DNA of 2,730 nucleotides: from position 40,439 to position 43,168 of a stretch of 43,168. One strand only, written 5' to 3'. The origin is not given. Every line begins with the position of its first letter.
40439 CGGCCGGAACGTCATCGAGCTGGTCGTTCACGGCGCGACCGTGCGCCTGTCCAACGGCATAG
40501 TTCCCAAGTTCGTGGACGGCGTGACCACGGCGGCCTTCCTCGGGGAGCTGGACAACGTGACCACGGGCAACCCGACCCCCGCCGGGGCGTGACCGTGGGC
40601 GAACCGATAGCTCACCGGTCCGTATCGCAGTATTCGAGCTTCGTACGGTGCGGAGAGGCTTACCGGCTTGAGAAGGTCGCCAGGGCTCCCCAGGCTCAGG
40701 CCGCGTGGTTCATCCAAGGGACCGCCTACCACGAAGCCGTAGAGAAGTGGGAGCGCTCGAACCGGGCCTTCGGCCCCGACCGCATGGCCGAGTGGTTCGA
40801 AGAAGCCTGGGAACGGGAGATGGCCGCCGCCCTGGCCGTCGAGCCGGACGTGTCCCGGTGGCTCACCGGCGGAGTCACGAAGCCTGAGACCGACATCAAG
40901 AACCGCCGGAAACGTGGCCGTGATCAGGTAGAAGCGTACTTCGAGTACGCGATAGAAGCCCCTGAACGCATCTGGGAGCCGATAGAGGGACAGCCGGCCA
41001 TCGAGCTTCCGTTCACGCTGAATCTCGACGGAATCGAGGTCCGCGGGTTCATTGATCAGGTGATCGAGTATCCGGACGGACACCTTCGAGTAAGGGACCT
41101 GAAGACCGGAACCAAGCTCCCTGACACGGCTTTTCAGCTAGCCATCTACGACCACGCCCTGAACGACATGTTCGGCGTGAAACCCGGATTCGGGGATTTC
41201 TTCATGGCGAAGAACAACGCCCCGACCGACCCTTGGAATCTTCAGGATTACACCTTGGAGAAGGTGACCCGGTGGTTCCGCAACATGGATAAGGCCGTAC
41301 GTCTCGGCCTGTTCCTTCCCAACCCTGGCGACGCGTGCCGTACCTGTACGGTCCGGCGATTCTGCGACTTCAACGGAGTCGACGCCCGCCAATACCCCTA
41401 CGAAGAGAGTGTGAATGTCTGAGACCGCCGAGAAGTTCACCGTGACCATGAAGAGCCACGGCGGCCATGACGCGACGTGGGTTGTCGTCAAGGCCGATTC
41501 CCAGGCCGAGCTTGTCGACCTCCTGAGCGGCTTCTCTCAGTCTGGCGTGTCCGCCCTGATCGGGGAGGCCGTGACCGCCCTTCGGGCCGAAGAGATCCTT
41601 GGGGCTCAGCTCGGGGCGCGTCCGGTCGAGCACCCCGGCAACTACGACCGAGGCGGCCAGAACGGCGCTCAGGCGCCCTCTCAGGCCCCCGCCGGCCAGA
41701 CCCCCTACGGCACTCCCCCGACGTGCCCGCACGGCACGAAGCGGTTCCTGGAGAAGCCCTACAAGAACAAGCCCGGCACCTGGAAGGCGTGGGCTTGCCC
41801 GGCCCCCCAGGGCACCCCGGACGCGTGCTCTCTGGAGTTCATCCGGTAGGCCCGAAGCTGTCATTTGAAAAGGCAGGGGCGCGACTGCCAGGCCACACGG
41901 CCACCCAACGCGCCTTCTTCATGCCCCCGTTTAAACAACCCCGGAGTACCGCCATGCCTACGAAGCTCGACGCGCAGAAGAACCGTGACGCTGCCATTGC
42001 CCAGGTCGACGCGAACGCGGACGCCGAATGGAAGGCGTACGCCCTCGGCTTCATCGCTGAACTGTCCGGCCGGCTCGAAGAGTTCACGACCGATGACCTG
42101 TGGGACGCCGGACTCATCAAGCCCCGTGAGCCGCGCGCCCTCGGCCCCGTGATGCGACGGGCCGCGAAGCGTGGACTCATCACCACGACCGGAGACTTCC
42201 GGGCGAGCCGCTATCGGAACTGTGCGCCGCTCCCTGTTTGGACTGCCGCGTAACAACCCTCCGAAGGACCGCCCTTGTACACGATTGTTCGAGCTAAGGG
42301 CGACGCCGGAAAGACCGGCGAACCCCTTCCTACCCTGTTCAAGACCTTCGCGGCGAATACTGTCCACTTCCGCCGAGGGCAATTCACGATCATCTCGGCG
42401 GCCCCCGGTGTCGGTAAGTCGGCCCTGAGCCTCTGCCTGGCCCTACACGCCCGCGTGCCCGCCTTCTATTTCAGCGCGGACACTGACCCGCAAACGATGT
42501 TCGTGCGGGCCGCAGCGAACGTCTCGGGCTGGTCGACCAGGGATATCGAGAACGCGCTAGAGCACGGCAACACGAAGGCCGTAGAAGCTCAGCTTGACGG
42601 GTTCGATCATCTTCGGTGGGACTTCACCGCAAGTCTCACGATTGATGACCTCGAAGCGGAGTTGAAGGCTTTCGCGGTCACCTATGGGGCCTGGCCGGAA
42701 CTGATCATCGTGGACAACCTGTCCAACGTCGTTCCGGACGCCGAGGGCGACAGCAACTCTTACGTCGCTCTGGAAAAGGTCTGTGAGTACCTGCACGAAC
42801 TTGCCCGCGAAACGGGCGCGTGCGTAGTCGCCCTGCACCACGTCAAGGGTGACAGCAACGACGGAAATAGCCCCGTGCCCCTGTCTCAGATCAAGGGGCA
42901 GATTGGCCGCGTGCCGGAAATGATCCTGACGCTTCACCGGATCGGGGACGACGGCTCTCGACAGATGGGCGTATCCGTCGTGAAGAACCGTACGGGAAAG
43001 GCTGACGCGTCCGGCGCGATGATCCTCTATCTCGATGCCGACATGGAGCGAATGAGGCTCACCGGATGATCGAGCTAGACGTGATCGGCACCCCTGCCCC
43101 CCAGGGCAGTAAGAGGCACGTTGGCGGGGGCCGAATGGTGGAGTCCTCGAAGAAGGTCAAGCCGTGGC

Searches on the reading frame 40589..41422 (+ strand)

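Call 90: search_protein_families(library=pfam, proteins=[window:40589-41422:+], max_evalue=0.01)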
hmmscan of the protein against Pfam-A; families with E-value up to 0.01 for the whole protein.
window:40589-41422:+ (277 aa): 2 families
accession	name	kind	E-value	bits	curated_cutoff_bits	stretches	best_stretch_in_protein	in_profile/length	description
PF12705.13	PDDEXK_1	-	6.5e-22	79.1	22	1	11-260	3-247/247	PD-(D/E)XK nuclease superfamily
PF11716.13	MDMPI_N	-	7.7e-05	23.8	24.2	1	27-102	45-121/140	Mycothiol maleylpyruvate isomerase N-terminal domain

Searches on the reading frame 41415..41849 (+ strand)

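Call 90: search_protein_families(library=pfam, proteins=[window:41415-41849:+], max_evalue=0.01)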
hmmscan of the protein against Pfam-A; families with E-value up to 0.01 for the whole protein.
window:41415-41849:+ (144 aa): 1 family
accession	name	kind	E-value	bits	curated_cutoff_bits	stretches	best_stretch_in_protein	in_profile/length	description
PF25690.1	Phage_gp49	-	5.1e-12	46.7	27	1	4-142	46-186/191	Mycobacteriophage L5/D29 gene 49 protein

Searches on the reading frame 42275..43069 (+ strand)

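Call 90: search_protein_families(library=pfam, proteins=[window:42275-43069:+], max_evalue=0.01)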
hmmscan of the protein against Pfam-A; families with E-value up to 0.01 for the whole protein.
window:42275-43069:+ (264 aa): 3 families
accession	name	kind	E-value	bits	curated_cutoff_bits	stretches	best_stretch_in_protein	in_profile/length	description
PF03796.21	DnaB_C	-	7.8e-16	58.7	27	1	18-244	2-240/255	DnaB-like helicase C terminal domain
PF13481.12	AAA_25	-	4.3e-11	43.2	27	1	32-191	30-191/195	AAA domain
PF13401.12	AAA_22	-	0.0015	19.3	27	1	34-184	4-118/130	AAA domain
